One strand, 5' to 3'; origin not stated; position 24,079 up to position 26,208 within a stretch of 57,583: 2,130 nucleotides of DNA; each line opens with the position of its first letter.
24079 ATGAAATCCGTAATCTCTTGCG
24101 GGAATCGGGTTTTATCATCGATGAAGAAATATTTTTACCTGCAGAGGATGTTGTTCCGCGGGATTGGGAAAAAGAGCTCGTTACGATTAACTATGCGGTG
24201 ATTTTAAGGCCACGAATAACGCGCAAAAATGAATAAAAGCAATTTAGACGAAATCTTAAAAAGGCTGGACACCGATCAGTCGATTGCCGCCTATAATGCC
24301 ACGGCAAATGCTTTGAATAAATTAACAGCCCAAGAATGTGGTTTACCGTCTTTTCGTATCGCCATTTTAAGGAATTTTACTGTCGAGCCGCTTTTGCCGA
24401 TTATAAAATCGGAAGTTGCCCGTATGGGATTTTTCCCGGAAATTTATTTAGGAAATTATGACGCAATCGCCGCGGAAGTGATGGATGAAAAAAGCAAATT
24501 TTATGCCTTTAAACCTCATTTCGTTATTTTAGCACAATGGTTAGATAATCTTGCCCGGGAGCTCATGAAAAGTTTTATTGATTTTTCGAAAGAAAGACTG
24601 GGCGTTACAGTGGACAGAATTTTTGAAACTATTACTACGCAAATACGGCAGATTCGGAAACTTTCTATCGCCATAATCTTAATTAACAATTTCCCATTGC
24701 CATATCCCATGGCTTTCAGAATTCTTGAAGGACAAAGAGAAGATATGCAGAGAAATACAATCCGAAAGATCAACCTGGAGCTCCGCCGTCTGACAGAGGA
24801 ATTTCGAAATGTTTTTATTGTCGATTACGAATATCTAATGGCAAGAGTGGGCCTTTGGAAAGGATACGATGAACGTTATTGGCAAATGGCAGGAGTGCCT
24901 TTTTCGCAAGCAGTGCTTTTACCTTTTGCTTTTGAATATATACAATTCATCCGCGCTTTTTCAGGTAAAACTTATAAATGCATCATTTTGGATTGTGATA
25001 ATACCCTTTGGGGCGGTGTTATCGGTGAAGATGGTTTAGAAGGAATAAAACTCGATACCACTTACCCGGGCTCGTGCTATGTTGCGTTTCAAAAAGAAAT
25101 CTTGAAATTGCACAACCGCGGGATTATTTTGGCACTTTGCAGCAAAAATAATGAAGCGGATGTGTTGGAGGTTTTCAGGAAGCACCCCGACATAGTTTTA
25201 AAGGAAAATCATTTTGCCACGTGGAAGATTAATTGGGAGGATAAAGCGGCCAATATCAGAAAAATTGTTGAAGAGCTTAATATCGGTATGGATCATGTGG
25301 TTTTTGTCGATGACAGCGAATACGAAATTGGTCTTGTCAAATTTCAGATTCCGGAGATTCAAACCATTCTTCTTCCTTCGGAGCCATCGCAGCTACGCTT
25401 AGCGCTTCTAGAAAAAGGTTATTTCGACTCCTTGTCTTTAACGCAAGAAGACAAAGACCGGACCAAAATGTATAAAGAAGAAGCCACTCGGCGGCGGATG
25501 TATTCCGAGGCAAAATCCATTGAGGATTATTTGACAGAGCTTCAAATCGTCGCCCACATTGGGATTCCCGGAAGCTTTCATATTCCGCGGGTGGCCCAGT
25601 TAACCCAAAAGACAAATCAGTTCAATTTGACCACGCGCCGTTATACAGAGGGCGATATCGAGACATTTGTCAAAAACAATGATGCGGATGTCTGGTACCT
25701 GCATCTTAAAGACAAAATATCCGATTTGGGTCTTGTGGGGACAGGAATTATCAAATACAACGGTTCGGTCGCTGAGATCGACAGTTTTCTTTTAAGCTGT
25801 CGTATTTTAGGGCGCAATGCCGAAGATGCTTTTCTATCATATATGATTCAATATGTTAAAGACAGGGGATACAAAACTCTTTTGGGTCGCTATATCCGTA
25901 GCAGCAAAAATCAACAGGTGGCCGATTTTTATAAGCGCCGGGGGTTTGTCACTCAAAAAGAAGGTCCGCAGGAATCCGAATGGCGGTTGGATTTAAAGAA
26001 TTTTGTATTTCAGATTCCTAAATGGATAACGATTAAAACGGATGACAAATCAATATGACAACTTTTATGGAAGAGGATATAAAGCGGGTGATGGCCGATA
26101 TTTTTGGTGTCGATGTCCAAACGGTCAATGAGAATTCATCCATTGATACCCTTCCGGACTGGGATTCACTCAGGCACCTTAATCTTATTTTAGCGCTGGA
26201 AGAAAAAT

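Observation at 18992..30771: Carrier-protein acyl assembly line resembling Campylobacter cj1295-cj1304, predicting methylated glyceroyl-nonulosonate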

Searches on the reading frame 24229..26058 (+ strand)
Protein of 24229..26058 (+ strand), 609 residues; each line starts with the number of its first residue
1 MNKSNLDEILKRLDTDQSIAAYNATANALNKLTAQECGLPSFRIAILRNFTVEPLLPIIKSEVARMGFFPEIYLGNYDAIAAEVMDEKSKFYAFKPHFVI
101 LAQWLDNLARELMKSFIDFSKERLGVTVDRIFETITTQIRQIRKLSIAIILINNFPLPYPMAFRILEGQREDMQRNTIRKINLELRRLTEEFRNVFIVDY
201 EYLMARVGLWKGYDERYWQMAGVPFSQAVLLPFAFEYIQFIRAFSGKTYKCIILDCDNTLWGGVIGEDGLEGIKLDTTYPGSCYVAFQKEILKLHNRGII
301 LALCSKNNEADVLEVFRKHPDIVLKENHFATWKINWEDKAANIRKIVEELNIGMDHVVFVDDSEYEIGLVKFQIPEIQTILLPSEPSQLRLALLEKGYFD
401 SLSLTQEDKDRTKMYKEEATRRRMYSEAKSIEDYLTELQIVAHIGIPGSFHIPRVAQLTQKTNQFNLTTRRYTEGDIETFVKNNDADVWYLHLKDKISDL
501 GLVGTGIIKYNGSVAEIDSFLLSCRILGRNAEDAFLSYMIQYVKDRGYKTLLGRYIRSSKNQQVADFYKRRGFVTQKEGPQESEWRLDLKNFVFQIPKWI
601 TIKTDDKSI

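Call 4: search_protein_families(library=pfam, proteins=[window:24229-26058:+], max_evalue=0.01)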
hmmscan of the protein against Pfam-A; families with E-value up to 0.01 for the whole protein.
window:24229-26058:+ (609 aa): 3 families
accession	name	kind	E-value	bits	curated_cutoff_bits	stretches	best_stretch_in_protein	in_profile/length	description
PF21211.3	FkbH_N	-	8.9e-10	39.2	27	1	46-231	4-181/192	FkbH, N-terminal domain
PF00702.32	Hydrolase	-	0.00013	22.9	26.4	0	289-365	109-182/191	haloacid dehalogenase-like hydrolase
PF03031.24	NIF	-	0.0093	16.1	21.8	0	250-368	1-122/160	NLI interacting factor-like phosphatase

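Call 13: search_protein_families(library=ncbifam, proteins=[window:24229-26058:+], max_evalue=0.01)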
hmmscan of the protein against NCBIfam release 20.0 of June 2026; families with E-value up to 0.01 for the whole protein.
window:24229-26058:+ (609 aa): 3 families
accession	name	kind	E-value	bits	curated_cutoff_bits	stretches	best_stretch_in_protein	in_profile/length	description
TIGR01686.1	FkbH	subfamily_domain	6.7e-84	281.8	146.65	1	248-576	2-322/323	FkbH domain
TIGR01681.1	HAD-SF-IIIC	subfamily_domain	9e-19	68.6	35.75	1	250-371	1-129/132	HAD-IIIC family phosphatase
NF002245.0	PRK01158.1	equivalog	0.0069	15.7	198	0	320-371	138-190/233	phosphoglycolate phosphatase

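Call 15: find_encoding_contigs(protein=window:24229-26058:+, flank=10000, max_places=6)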
Protein window:24229-26058:+ (609 aa): 1 contig read that carries it; 1 place shown.
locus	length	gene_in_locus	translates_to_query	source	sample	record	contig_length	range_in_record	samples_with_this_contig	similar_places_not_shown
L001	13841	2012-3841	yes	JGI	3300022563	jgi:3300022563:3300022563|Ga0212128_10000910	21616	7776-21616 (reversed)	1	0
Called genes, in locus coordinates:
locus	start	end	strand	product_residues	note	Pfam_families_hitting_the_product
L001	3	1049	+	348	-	?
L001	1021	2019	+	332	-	PF00891:Methyltransf_2 (weak), PF01209:Ubie_methyltran, PF13489:Methyltransf_23, PF05175:MTS (weak), PF08241:Methyltransf_11, PF08242:Methyltransf_12, PF13649:Methyltransf_25, PF13847:Methyltransf_31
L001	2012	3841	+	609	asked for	PF21211:FkbH_N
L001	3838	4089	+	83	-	-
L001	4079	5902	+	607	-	PF02522:Antibiotic_NAT, PF16254:DUF4910, PF09940:DUF2172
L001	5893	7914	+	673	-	PF16254:DUF4910, PF09940:DUF2172, PF16221:HTH_47, PF13302:Acetyltransf_3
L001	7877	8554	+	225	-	PF13489:Methyltransf_23 (weak), PF08241:Methyltransf_11, PF08242:Methyltransf_12 (weak), PF13649:Methyltransf_25, PF13847:Methyltransf_31 (weak)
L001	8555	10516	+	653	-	PF27859:LIC12162 (weak)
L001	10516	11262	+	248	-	PF02348:CTP_transf_3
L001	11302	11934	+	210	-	PF00702:Hydrolase, PF12710:HAD (weak), PF13419:HAD_2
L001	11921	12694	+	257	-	PF03328:HpcH_HpaI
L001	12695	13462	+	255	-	PF02348:CTP_transf_3, PF12804:NTP_transf_3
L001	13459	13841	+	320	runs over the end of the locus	PF00389:2-Hacid_dh, PF02826:2-Hacid_dh_C, PF03446:NAD_binding_2 (weak)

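Call 16: find_homologous_proteins(query=window:24229-26058:+, max_evalue=0.00001)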
Query window:24229-26058:+ (609 aa): 7875 proteins with E <= 0.00001 among 8000 candidates; the best 120 are listed.
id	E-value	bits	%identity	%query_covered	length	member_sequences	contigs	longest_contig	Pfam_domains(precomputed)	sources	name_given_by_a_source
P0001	0.0e+0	1386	100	100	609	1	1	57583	PF21211.4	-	-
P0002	6.4e-233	793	57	99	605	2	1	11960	PF21211.4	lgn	-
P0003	1.2e-231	788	56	99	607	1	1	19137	PF21211.4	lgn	-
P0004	6.6e-229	779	56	100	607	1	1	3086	PF21211.4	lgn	-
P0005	3.4e-224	764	55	100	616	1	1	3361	PF21211.4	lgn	-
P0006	1.5e-223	762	56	99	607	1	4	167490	PF21211.4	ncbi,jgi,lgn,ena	-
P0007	7.6e-221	753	55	100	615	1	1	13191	PF21211.4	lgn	-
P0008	8.6e-220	749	55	97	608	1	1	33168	PF21211.4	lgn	-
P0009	9.7e-215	733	52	100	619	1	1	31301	PF21211.4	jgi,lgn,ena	-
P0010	5.0e-214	730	51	99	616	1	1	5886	PF21211.4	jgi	jgi:FkbH-like protein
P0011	3.8e-212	724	52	100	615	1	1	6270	PF21211.4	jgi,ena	-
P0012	3.9e-210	717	52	100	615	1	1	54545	PF21211.4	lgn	-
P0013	4.9e-209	714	54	93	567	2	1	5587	PF21211.4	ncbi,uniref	ncbi:HAD family hydrolase, partial [Acidovorax sp.]|uniref:HAD-IIIC family phosphatase n=1 Tax=Acido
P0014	5.1e-209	714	53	99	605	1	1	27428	PF21211.4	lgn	-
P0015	7.3e-209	713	52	99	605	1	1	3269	PF21211.4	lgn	-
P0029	4.1e-203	694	51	99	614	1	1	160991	PF21211.4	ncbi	ncbi:hypothetical protein NKDENANG_00391 [Candidatus Entotheonellaceae bacterium PAL068K]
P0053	2.8e-193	662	48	99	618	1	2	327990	PF21211.4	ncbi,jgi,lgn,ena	-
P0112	2.1e-183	629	46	100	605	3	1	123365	PF21211.4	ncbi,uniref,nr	ncbi:FkbH-like protein [Anaerosolibacter carboniphilus]|uniref:FkbH-like protein n=1 Tax=Anaerosolib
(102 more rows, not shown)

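Call 25: find_encoding_contigs(protein=P0006, flank=10000, max_places=2)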
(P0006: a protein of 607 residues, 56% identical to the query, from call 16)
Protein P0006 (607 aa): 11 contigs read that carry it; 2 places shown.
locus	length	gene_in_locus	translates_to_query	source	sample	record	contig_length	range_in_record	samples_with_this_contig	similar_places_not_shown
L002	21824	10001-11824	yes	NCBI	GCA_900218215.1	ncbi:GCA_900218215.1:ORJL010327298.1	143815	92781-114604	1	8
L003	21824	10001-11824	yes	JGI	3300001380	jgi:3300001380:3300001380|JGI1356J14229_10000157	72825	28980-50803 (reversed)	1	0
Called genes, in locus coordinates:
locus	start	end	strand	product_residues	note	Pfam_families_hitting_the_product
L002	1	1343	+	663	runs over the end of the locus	-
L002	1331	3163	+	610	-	PF02543:Carbam_trans_N, PF16861:Carbam_trans_C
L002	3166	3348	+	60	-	-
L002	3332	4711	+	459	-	PF16254:DUF4910, PF09940:DUF2172, PF04389:Peptidase_M28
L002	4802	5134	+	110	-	-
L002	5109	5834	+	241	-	PF00106:adh_short, PF13561:adh_short_C2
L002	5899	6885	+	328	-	PF13847:Methyltransf_31 (faint), PF23525:Methyltransf_36 (weak), PF13649:Methyltransf_25 (weak)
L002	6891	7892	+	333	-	PF08545:ACP_syn_III, PF08541:ACP_syn_III_C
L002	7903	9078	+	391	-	PF01575:MaoC_dehydratas, PF13452:FAS1_DH_region, PF23441:SDR (weak), PF00106:adh_short, PF01370:Epimerase (weak), PF08659:KR, PF13561:adh_short_C2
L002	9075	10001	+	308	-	PF13489:Methyltransf_23, PF13847:Methyltransf_31, PF08241:Methyltransf_11, PF08242:Methyltransf_12, PF13649:Methyltransf_25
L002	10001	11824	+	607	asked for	PF21211:FkbH_N (weak)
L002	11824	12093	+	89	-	PF00550:PP-binding (faint)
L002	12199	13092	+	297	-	PF13612:DDE_Tnp_1_3, PF01609:DDE_Tnp_1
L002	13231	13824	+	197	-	PF16254:DUF4910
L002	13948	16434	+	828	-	-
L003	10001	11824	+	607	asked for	PF21211:FkbH_N (weak)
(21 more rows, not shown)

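Call 26: find_encoding_contigs(protein=P0112, flank=10000, max_places=2)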
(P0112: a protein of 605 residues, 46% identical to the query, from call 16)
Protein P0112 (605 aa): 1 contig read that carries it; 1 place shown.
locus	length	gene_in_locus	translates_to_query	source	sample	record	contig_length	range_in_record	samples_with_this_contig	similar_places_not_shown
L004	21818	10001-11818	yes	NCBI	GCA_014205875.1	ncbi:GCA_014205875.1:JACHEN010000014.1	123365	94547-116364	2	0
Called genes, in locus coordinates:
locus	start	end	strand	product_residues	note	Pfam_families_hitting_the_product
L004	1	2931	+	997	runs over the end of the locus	PF07719:TPR_2 (faint), PF13414:TPR_11 (faint), PF14559:TPR_19 (faint), PF13431:TPR_17 (faint), PF00535:Glycos_transf_2, PF13641:Glyco_tranf_2_3, PF00535:Glycos_transf_2, PF13641:Glyco_tranf_2_3, +1 more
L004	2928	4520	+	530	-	PF13712:Glyco_tranf_2_5, PF13506:Glyco_transf_21 (weak), PF00535:Glycos_transf_2, PF13641:Glyco_tranf_2_3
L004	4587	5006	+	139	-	PF05523:FdtA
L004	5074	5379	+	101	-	-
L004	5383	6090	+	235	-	PF00106:adh_short, PF01370:Epimerase (weak), PF08659:KR (weak), PF13561:adh_short_C2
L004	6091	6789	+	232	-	PF00753:Lactamase_B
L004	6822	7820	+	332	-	PF08545:ACP_syn_III, PF08541:ACP_syn_III_C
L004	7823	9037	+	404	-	PF01575:MaoC_dehydratas, PF13452:FAS1_DH_region, PF00106:adh_short, PF01370:Epimerase, PF08659:KR, PF13561:adh_short_C2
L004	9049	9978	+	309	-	PF13489:Methyltransf_23, PF05175:MTS, PF08241:Methyltransf_11, PF08242:Methyltransf_12, PF13649:Methyltransf_25, PF13847:Methyltransf_31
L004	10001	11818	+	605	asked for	PF21211:FkbH_N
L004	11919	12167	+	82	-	-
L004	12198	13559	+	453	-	PF00501:AMP-binding, PF13193:AMP-binding_C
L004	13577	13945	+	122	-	PF01648:ACPS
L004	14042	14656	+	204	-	PF13302:Acetyltransf_3, PF13420:Acetyltransf_4, PF13523:Acetyltransf_8 (faint)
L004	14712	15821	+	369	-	PF01041:DegT_DnrJ_EryC1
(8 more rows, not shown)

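Call 27: find_encoding_contigs(protein=P0053, flank=10000, max_places=2)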
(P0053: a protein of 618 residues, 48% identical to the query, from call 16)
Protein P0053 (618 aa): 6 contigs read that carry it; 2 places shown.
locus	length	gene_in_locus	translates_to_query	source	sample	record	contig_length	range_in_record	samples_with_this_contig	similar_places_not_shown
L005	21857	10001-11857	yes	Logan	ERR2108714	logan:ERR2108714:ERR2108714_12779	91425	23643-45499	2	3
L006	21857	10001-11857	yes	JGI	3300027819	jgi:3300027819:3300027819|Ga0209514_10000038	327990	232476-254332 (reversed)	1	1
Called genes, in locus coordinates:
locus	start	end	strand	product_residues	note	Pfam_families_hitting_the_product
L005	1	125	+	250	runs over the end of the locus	-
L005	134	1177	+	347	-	PF03102:NeuB, PF08666:SAF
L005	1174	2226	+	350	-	-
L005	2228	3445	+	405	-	PF13489:Methyltransf_23, PF13847:Methyltransf_31 (weak), PF08241:Methyltransf_11, PF08242:Methyltransf_12, PF13649:Methyltransf_25, PF22674:C2185-like_N (weak)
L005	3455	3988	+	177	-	PF13302:Acetyltransf_3, PF13420:Acetyltransf_4, PF13523:Acetyltransf_8 (weak)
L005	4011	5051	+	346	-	PF01728:FtsJ (faint), PF02390:Methyltransf_4 (weak), PF10017:Methyltransf_33 (weak), PF08242:Methyltransf_12 (weak), PF13649:Methyltransf_25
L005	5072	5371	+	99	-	-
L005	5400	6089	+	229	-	PF00106:adh_short, PF01370:Epimerase (weak), PF08659:KR (weak), PF13561:adh_short_C2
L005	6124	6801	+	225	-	PF00753:Lactamase_B, PF23023:Anti-Pycsar_Apyc1 (weak)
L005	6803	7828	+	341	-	PF08545:ACP_syn_III, PF08541:ACP_syn_III_C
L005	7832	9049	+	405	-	PF01575:MaoC_dehydratas, PF13452:FAS1_DH_region (weak), PF00106:adh_short, PF01370:Epimerase (faint), PF08659:KR, PF23441:SDR, PF13561:adh_short_C2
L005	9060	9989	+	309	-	PF13489:Methyltransf_23, PF08241:Methyltransf_11, PF08242:Methyltransf_12, PF13649:Methyltransf_25, PF13847:Methyltransf_31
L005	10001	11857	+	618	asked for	PF21211:FkbH_N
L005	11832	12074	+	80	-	-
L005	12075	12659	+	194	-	PF13302:Acetyltransf_3, PF13420:Acetyltransf_4, PF00583:Acetyltransf_1, PF13523:Acetyltransf_8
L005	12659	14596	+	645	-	-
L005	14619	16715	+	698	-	-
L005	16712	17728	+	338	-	PF05050:Methyltransf_21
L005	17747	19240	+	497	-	PF02310:B12-binding, PF04055:Radical_SAM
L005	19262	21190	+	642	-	-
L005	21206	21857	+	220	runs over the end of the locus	PF02348:CTP_transf_3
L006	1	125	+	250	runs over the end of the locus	-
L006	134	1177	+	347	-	PF03102:NeuB, PF08666:SAF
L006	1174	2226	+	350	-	-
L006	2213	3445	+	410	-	PF13489:Methyltransf_23, PF08241:Methyltransf_11, PF08242:Methyltransf_12, PF13649:Methyltransf_25, PF13847:Methyltransf_31 (weak), PF22674:C2185-like_N (weak)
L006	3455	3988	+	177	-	PF13302:Acetyltransf_3, PF13420:Acetyltransf_4, PF13523:Acetyltransf_8 (weak)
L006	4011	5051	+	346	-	PF01728:FtsJ (faint), PF02390:Methyltransf_4 (weak), PF10017:Methyltransf_33 (weak), PF08242:Methyltransf_12 (weak), PF13649:Methyltransf_25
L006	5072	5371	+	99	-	-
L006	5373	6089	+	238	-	PF00106:adh_short, PF08659:KR (weak), PF01370:Epimerase (weak), PF13561:adh_short_C2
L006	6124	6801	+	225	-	PF00753:Lactamase_B, PF23023:Anti-Pycsar_Apyc1 (weak)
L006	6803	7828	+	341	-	PF08545:ACP_syn_III, PF08541:ACP_syn_III_C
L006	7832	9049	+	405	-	PF01575:MaoC_dehydratas, PF13452:FAS1_DH_region (weak), PF00106:adh_short, PF01370:Epimerase (faint), PF08659:KR, PF23441:SDR, PF13561:adh_short_C2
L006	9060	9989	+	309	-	PF13489:Methyltransf_23, PF08241:Methyltransf_11, PF08242:Methyltransf_12, PF13649:Methyltransf_25, PF13847:Methyltransf_31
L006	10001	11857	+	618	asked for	PF21211:FkbH_N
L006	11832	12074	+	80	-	-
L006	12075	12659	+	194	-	PF13302:Acetyltransf_3, PF13420:Acetyltransf_4, PF00583:Acetyltransf_1, PF13523:Acetyltransf_8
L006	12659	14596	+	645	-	-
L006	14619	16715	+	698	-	-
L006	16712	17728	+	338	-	PF05050:Methyltransf_21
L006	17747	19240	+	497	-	PF02310:B12-binding, PF04055:Radical_SAM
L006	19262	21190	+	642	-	-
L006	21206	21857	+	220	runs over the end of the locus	PF02348:CTP_transf_3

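Call 29: search_solved_structures(query=window:24229-26058:+, max_evalue=0.01, show_alignments=1)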
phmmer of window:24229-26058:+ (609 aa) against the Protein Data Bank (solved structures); distinct sequences matched with E-value up to 0.01: 1.
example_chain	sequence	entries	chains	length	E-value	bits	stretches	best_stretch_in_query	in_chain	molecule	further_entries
3slr_A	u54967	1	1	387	1.6e-51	178.7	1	28-404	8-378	uncharacterized protein BF1531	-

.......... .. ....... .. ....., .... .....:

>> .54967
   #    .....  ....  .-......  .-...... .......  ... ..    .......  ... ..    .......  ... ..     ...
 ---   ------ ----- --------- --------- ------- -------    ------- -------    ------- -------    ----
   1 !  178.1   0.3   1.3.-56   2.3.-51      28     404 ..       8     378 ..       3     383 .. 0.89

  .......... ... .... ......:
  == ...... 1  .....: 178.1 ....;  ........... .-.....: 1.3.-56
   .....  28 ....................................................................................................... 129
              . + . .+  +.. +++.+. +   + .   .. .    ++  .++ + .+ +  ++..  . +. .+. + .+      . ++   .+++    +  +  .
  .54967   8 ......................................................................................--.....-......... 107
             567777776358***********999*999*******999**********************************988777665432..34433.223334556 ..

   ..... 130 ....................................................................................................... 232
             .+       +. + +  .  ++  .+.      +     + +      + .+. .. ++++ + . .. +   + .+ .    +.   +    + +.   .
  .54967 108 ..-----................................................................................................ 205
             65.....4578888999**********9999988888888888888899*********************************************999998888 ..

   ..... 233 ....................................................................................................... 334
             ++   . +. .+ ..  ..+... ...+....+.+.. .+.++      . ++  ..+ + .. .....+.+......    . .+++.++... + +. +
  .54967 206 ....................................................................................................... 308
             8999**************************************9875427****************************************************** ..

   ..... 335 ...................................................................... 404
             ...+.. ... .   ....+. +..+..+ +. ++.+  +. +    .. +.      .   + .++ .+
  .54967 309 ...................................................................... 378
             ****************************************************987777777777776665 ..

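Call 33: find_related_loci(query=A1, collection=genome_contigs, flank=10000)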
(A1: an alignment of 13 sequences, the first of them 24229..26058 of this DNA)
Query A1 (609 aa) in genome_contigs; peptide patterns used: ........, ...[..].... (x = any residue, [..] = any of these).
600 stretches matched a pattern (row limit reached: there are more); 577 encode a relative of the query (tblastn E <= 1e-3); the best 80 are kept; 80 distinct loci.
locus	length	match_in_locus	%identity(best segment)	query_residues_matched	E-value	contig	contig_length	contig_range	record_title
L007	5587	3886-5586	53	1-567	0e+0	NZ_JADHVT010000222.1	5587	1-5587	MAG: Acidovorax sp. isolate BS750m-G8 BS-750m-C30992, whole genome shotgun sequence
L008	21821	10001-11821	46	1-608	0e+0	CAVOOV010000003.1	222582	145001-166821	MAG: uncultured Solirubrobacterales bacterium isolate MFD00125.bin.2.70 genome assembly, contig: contig_17125, whole gen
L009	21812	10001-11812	47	1-602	0e+0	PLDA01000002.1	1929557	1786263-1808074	MAG: Vulcanimicrobiota bacterium isolate palsa_1496 73.20111000_P3D.1_contig_17, whole genome shotgun sequence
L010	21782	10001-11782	45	8-602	1e-177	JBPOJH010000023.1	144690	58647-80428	MAG: Bdellovibrionota bacterium isolate MAG_1466 c_000000614213, whole genome shotgun sequence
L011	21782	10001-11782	45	4-602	8e-177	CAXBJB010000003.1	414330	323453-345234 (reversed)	MAG TPA_asm: uncultured Alphaproteobacteria bacterium isolate ERR2762157_binner12_Refined_11 genome assembly, contig: ER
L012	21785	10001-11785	45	3-602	1e-173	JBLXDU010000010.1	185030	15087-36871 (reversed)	MAG: Rhodospirillales bacterium isolate ES20-16 S20maxbin_out.036RE.5K@10, whole genome shotgun sequence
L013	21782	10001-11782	44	4-602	1e-173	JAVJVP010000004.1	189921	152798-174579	MAG: Rhodospirillales bacterium isolate C2-GNP5-11 k141_19559, whole genome shotgun sequence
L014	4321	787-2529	45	2-583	6e-177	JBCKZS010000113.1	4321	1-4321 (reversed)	Vicinamibacterales bacterium isolate SLM_MC1B_24-G04 Node_113_length_4321_cov_69.699738, whole genome shotgun sequence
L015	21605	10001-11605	47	38-573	3e-169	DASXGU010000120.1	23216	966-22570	MAG TPA_asm: Gemmatimonadaceae bacterium isolate SMAG_U5173 k141_1290260, whole genome shotgun sequence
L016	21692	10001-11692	43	38-604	4e-166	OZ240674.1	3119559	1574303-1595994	MAG: Rhodospirillales bacterium isolate 6ee3a4df-0e34-4dc3-aa72-0311379eb40e genome assembly, chromosome: 1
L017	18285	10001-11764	41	8-599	1e-160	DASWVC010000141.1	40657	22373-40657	MAG TPA_asm: Chthoniobacterales bacterium isolate SMAG_U3619 k141_26130, whole genome shotgun sequence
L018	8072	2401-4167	41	13-599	4e-158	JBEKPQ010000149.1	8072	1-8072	MAG: Thermodesulfobacteriota bacterium isolate SPRUCE 468 SPRUCE_468_149, whole genome shotgun sequence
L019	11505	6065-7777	45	21-590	8e-155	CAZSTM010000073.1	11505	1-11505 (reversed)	MAG TPA_asm: uncultured Gemmatimonadales bacterium isolate SRP214966_co2_433 genome assembly, contig: NODE_9642_length_1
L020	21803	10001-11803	42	8-609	3e-154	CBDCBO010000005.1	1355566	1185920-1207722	MAG: Candidatus Velthaea sp. isolate 2ea73118-61e7-4ed0-8597-0790c153c079 genome assembly, contig: contig_5, whole genom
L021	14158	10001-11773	40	8-602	9e-152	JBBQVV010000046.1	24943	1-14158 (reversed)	MAG: Chthonomonadales bacterium isolate Co_metawrap_2016 Cmw_2016_k141_15629682_length_24943_cov_7.0000, whole genome sh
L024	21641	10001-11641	44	34-579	4e-151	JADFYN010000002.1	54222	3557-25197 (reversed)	MAG: Deltaproteobacteria bacterium isolate nDJH8bin5 nDJH8_bin5_NODE_2_length_54222_cov_2.448156, whole genome shotgun s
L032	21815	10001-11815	56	4-608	0e+0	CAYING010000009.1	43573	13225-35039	MAG TPA_asm: uncultured Planctomycetales bacterium isolate ERP119705_co25_670 genome assembly, contig: NODE_318_length_4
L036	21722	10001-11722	38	35-608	2e-141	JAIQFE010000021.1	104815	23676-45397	MAG: Terriglobia bacterium isolate SRVP_10 SR-VP_26_10_2019_B_40cm_scaffold_213, whole genome shotgun sequence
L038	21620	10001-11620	40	39-576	2e-141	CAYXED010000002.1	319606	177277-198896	MAG TPA_asm: uncultured Nitrospiraceae bacterium isolate SRP077602_co4_664 genome assembly, contig: NODE_5_length_319606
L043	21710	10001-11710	39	33-602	4e-141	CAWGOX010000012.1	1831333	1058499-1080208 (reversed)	MAG: uncultured Acidobacteriaceae bacterium isolate MFD04540.bin.1.23 genome assembly, contig: contig_3124, whole genome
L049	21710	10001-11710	39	38-603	9e-140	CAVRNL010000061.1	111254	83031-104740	MAG: uncultured Acidobacteriaceae bacterium isolate MFD01223.bin.2.77 genome assembly, contig: contig_27307, whole genom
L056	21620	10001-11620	40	40-578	5e-139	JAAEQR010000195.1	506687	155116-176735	MAG: PVC group bacterium isolate Gpa_23 GpaG_CONTIG3162235, whole genome shotgun sequence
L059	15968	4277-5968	41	38-605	2e-138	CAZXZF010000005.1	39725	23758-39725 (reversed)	MAG TPA_asm: uncultured Desulfocurvus sp. isolate binchicken_co266_86 genome assembly, contig: NODE_1805_length_39725_co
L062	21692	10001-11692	38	39-602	4e-138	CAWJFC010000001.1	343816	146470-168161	MAG: uncultured Acidobacteriaceae bacterium isolate MFD04780.bin.1.16 genome assembly, contig: contig_10418, whole genom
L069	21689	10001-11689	38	39-602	4e-136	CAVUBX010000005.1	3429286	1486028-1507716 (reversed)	MAG: uncultured Acidobacteriota bacterium isolate MFD05512.bin.1.144 genome assembly, contig: contig_6586, whole genome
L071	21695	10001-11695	39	43-608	5e-136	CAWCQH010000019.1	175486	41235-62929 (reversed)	MAG: uncultured Acidobacteriota bacterium isolate MFD04540.bin.2.56 genome assembly, contig: contig_6365, whole genome s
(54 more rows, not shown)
